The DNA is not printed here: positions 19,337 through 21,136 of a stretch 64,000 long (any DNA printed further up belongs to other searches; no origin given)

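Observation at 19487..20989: Pyruvate formate-lyase activating enzyme fused in-frame to a Crp/Fnr-family transcription factor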

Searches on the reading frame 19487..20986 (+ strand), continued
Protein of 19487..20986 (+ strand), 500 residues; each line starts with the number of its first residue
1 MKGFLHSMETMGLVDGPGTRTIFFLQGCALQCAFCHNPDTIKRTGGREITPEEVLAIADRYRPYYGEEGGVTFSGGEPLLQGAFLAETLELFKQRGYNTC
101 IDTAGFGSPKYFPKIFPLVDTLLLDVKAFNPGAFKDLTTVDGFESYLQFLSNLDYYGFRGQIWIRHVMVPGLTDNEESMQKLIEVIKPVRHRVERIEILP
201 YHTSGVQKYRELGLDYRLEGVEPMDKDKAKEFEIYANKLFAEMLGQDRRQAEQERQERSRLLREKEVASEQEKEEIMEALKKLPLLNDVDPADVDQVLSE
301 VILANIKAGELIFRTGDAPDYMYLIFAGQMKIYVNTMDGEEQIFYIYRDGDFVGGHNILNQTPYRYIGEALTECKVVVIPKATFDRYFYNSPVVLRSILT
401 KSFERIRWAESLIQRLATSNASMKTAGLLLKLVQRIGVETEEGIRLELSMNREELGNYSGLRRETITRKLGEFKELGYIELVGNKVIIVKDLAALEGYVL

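Call 36: fold_search(model_id=the predicted structure, library=pdb)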
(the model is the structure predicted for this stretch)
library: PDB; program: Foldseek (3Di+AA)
matches with E <= 10: 1832; with E <= 0.001: 699
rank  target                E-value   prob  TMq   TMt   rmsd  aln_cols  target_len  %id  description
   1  3c8f                  7.1e-23  1.00  0.44  0.88   2.3       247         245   36  4Fe-4S-Pyruvate formate-lyase Activating Enzyme with partially disordered AdoMet (released 2008-10-28)
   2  3cb8_A                8.4e-23  1.00  0.44  0.87   2.1       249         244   36  4Fe-4S-Pyruvate formate-lyase activating enzyme in complex with AdoMet and a peptide substrate (released 2008-10-28)
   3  8fo0                  1.8e-22  1.00  0.44  0.86   2.4       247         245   36  The structure of a crystallizable variant of E. coli pyruvate formate-lyase activating enzyme bound to a partially cleav (released 2023-05-24)
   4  4a2u_H                1.1e-20  1.00  0.41  0.85   3.2       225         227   23  CRP(CAP) from Myco. Tuberculosis, with cAMP (released 2012-10-10)
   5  4cyd_A                4.9e-20  1.00  0.40  0.85   3.1       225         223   23  GlxR bound to cAMP (released 2014-12-17)
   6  3i54_C                7.9e-20  1.00  0.39  0.89   2.2       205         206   23  Crystal structure of MtbCRP in complex with cAMP (released 2009-09-08)
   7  3i54_D                1.3e-19  1.00  0.40  0.84   3.2       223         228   23  Crystal structure of MtbCRP in complex with cAMP (released 2009-09-08)
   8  3r6s_C                1.3e-19  1.00  0.40  0.82   3.5       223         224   24  Crystal structure of GlxR transcription factor from Corynebacterium glutamicum with cAMP (released 2012-03-28)
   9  3d0s_A                1.8e-19  1.00  0.40  0.85   3.3       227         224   23  cAMP receptor protein from m.tuberculosis, cAMP-free form (released 2009-02-03)
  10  3r6s_A                6.1e-19  1.00  0.41  0.85   3.1       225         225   24  Crystal structure of GlxR transcription factor from Corynebacterium glutamicum with cAMP (released 2012-03-28)
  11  3mzh_A                6.5e-19  1.00  0.40  0.85   3.3       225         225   23  Crystal structure of cAMP receptor protein from mycobacterium tuberculosis in complex with cAMP and its DNA binding el (released 2011-06-08)
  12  4a2u_F                8.2e-19  1.00  0.40  0.85   3.2       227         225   22  CRP(CAP) from Myco. Tuberculosis, with cAMP (released 2012-10-10)
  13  4byy_A                1.5e-18  1.00  0.38  0.75   4.3       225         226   23  Apo GlxR (released 2014-07-30)
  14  3i54_A                2.2e-18  1.00  0.39  0.82   3.4       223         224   23  Crystal structure of MtbCRP in complex with cAMP (released 2009-09-08)
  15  3h3u_A                1.0e-17  1.00  0.38  0.82   4.0       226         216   22  Crystal structure of CRP (cAMP receptor Protein) from Mycobacterium tuberculosis (released 2010-02-02)
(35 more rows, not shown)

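Call 50: search_protein_representatives(protein=window:19487-20986:+)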
Query: 500 residues. Proteins with E-value up to 0.001 (for the whole library): 33648; up to 1e-10: 8027; up to 1e-30: 440. The best 150 are listed.
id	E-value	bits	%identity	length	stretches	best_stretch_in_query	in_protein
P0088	4.1e-179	612.9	53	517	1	1-498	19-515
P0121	4.8e-123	428.0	46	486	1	3-492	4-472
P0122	9.7e-102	357.7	49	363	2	4-263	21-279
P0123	1.2e-90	321.1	55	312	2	14-244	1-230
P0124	3.1e-83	296.7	57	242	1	3-242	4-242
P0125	4.2e-83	296.2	46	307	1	164-463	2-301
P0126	1.1e-78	281.7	54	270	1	3-248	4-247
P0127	6.9e-76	272.5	52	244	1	264-498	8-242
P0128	1.7e-71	258.0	54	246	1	2-245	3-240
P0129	2.7e-66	240.8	49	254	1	3-243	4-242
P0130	2.4e-64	234.4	54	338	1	3-227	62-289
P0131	6.9e-64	232.9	43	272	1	224-498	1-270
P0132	1.0e-63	232.3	48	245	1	3-234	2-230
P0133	4.2e-62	227.0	50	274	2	1-119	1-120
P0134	1.9e-61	224.9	53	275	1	2-233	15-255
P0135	3.2e-61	224.1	47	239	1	5-235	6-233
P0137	1.5e-57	212.0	45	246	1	3-235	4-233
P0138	1.0e-56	209.2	45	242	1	2-238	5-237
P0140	1.2e-55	205.7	44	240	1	1-239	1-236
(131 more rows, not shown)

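Call 53: list_cluster_members(proteins=[window:19487-20986:+, P0067, P0051])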
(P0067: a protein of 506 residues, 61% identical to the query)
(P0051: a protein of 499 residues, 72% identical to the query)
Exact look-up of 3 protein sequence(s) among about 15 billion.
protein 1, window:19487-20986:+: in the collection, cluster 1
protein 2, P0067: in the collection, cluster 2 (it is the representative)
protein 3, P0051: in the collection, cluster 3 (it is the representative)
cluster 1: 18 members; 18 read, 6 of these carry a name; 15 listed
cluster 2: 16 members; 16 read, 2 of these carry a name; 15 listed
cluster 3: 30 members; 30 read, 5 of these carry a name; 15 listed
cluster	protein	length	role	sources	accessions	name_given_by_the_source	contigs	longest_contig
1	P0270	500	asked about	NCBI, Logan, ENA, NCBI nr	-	-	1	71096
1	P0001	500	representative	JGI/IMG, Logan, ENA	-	pyruvate formate lyase activating enzyme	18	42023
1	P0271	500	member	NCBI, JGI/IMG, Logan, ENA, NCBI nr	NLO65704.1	MAG: pyruvate formate lyase-activating protein [Firmicutes bacterium] | pyruvate formate lyase activating enzyme | pyruvate formate lyase-activating protein [Bacillota bacterium]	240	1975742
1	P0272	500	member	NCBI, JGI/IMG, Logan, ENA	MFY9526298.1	MAG: pyruvate formate-lyase-activating protein [Limnochordia bacterium] | pyruvate formate lyase activating enzyme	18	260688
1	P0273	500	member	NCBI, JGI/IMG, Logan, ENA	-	pyruvate formate lyase activating enzyme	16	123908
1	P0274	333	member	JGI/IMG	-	pyruvate formate lyase activating enzyme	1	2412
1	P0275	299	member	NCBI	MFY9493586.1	MAG: pyruvate formate-lyase-activating protein, partial [Limnochordia bacterium]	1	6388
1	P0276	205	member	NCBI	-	-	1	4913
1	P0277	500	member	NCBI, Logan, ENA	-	-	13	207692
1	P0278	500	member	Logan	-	-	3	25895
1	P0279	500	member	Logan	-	-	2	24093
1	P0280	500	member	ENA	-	-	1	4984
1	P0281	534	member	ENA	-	-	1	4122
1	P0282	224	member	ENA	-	-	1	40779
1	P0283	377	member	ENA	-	-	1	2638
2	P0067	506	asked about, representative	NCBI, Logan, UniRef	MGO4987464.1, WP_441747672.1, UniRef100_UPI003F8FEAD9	pyruvate formate-lyase-activating protein [Gallicola sp. Sow4_E12] | pyruvate formate-lyase-activating protein n=1 Tax=Gallicola sp. Sow4_E12 TaxID=3438785 ...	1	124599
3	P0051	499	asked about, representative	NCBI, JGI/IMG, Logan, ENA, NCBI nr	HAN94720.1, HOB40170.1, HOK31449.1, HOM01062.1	MAG: pyruvate formate-lyase-activating protein [Limnochordia bacterium] | pyruvate formate lyase activating enzyme | pyruvate formate-lyase-activating protein [Limnochordia bacterium]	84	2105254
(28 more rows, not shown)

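Call 56: find_encoding_contigs(protein=P0124, flank=5000, max_places=4)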
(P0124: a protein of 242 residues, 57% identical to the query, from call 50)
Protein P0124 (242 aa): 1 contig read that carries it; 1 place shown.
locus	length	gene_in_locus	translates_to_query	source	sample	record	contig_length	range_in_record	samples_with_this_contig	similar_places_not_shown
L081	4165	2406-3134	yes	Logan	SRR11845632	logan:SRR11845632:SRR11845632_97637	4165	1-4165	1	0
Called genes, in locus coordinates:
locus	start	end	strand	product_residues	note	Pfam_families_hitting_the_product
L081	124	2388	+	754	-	PF02901:PFL-like, PF01228:Gly_radical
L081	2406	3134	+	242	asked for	PF13353:Fer4_12, PF04055:Radical_SAM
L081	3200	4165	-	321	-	?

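Call 57: find_encoding_contigs(protein=P0126, flank=5000, max_places=3)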
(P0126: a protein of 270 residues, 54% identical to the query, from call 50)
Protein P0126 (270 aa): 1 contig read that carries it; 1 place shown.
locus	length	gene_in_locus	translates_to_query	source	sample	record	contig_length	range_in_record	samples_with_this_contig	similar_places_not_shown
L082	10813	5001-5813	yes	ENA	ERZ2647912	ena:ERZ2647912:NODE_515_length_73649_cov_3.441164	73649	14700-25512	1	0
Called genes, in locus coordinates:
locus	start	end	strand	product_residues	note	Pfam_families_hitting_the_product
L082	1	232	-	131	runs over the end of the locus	PF04304:DUF454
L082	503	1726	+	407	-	PF01408:GFO_IDH_MocA, PF21252:Glyco_hydro_109_C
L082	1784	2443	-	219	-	PF02586:SRAP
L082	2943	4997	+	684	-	PF02901:PFL-like, PF01228:Gly_radical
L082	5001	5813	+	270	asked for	PF13353:Fer4_12, PF04055:Radical_SAM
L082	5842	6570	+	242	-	PF00027:cNMP_binding, PF13545:HTH_Crp_2, PF00325:Crp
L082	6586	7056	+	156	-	PF11070:DUF2871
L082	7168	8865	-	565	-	PF01547:SBP_bac_1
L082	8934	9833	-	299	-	PF00528:BPD_transp_1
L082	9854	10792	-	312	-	PF00528:BPD_transp_1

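Call 58: find_encoding_contigs(protein=P0128, flank=5000, max_places=3)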
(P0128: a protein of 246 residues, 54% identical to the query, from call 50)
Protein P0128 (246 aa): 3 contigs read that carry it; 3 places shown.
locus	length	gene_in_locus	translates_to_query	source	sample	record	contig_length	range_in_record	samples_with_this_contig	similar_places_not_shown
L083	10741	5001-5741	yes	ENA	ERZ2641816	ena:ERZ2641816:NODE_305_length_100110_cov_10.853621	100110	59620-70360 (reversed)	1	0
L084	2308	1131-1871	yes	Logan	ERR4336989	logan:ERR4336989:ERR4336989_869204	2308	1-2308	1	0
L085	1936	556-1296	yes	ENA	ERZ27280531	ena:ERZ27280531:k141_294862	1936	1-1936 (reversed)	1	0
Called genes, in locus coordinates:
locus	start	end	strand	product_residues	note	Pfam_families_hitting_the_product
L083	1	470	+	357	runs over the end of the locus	PF01855:POR_N, PF02780:Transketolase_C, PF17147:PFOR_II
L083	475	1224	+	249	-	PF02775:TPP_enzyme_C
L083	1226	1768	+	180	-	PF01558:POR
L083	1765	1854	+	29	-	-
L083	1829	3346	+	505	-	PF01144:CoA_trans, PF16957:Mal_decarbox_Al (faint), PF01144:CoA_trans (weak)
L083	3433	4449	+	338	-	PF07451:SpoVAD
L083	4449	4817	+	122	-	PF03862:SpoVAC_SpoVAEB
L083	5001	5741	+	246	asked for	PF13353:Fer4_12, PF04055:Radical_SAM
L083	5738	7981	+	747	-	PF02901:PFL-like, PF01228:Gly_radical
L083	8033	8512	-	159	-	PF04073:tRNA_edit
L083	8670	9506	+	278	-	PF09997:DUF2238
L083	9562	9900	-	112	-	PF06153:CdAMP_rec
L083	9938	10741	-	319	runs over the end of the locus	PF03576:Peptidase_S58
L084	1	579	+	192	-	?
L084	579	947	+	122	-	PF03862:SpoVAC_SpoVAEB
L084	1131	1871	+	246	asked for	PF13353:Fer4_12, PF04055:Radical_SAM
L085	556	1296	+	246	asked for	PF13353:Fer4_12, PF04055:Radical_SAM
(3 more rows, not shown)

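Call 59: find_encoding_contigs(protein=P0129, flank=5000, max_places=3)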
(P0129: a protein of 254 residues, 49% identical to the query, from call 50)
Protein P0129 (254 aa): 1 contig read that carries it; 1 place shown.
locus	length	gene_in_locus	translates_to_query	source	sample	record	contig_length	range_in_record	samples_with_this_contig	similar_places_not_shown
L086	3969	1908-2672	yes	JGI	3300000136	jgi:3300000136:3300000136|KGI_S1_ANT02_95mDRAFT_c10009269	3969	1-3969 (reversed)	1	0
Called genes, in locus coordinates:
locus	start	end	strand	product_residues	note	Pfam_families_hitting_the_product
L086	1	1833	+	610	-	?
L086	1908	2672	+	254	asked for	PF13353:Fer4_12, PF04055:Radical_SAM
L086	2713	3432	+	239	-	PF00027:cNMP_binding, PF13545:HTH_Crp_2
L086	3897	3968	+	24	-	?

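Call 60: find_encoding_contigs(protein=P0132, flank=5000, max_places=3)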
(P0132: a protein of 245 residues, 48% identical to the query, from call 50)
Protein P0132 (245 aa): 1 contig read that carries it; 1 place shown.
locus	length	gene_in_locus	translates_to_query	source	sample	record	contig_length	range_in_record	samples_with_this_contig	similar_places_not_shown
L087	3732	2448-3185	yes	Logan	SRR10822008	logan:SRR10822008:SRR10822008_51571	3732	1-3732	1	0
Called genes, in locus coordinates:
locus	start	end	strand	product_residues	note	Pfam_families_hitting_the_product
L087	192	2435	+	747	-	PF02901:PFL-like, PF01228:Gly_radical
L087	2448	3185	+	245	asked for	PF13353:Fer4_12, PF04055:Radical_SAM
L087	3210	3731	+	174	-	?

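Call 61: find_encoding_contigs(protein=P0135, flank=5000, max_places=3)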
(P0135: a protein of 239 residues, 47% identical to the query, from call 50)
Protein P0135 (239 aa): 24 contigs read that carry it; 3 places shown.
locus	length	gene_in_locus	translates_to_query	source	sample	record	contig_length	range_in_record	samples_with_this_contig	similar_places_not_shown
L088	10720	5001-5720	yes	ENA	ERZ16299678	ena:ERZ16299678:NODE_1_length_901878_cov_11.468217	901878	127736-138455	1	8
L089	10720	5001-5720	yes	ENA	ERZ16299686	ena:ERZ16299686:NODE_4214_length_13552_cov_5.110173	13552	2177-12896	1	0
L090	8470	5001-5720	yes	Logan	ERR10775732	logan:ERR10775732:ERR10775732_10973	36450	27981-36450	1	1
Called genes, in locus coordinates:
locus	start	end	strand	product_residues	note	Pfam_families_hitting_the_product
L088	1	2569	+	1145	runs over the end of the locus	-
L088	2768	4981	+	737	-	PF02901:PFL-like, PF01228:Gly_radical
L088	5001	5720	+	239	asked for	PF13353:Fer4_12, PF04055:Radical_SAM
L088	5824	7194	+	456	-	PF00483:NTP_transferase, PF02348:CTP_transf_3, PF12804:NTP_transf_3, PF25084:LbH_EIF2B, PF25087:GMPPB_C, PF00132:Hexapep, PF00132:Hexapep, PF14602:Hexapep_2, +2 more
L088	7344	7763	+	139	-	-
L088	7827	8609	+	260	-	PF02677:QueH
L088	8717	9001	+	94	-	PF02686:GatC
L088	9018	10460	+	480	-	PF01425:Amidase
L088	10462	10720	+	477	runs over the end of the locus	PF02934:GatB_N, PF02637:GatB_Yqey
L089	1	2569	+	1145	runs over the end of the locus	-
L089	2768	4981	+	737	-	PF02901:PFL-like, PF01228:Gly_radical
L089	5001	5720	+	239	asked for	PF13353:Fer4_12, PF04055:Radical_SAM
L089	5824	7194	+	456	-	PF00483:NTP_transferase, PF02348:CTP_transf_3, PF12804:NTP_transf_3, PF25084:LbH_EIF2B, PF25087:GMPPB_C, PF00132:Hexapep, PF00132:Hexapep, PF14602:Hexapep_2, +2 more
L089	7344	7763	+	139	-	-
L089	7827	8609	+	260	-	PF02677:QueH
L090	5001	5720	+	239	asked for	PF13353:Fer4_12, PF04055:Radical_SAM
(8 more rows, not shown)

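Call 62: find_encoding_contigs(protein=P0137, flank=5000, max_places=3)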
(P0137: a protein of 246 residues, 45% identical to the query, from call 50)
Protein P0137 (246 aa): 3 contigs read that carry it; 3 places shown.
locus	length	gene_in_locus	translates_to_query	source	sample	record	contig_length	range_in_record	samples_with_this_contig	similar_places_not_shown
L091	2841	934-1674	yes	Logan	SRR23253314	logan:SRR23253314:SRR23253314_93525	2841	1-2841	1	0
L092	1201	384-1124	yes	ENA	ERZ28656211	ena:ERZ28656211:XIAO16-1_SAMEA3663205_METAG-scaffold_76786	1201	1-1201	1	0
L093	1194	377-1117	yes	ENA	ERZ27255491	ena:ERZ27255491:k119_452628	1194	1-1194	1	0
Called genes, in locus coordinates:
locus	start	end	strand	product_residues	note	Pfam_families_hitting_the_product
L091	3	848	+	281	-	?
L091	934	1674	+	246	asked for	PF13353:Fer4_12, PF04055:Radical_SAM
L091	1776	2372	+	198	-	PF00440:TetR_N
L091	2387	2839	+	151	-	?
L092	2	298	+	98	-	?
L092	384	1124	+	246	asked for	PF13353:Fer4_12, PF04055:Radical_SAM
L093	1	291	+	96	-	?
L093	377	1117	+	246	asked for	PF13353:Fer4_12, PF04055:Radical_SAM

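Call 63: find_encoding_contigs(protein=P0138, flank=5000, max_places=3)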
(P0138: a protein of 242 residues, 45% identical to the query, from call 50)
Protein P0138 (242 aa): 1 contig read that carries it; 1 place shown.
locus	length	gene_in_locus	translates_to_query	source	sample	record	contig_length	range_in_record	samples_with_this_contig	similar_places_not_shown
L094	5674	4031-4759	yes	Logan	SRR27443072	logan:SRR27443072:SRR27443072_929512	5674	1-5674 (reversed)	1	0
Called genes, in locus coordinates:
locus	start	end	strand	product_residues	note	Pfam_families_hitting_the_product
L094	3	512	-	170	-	?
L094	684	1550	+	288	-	PF01418:HTH_6, PF01380:SIS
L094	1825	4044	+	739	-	PF02901:PFL-like, PF01228:Gly_radical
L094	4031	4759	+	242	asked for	PF13353:Fer4_12, PF04055:Radical_SAM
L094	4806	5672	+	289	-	?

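Call 64: find_encoding_contigs(protein=P0140, flank=5000, max_places=3)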
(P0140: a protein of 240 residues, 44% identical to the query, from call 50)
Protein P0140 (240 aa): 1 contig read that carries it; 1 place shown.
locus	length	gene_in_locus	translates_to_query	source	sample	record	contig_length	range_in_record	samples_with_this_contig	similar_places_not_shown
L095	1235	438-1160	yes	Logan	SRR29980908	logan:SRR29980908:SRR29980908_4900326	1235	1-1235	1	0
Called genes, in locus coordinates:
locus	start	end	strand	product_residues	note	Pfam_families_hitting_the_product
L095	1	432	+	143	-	?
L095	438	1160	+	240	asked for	PF13353:Fer4_12, PF04055:Radical_SAM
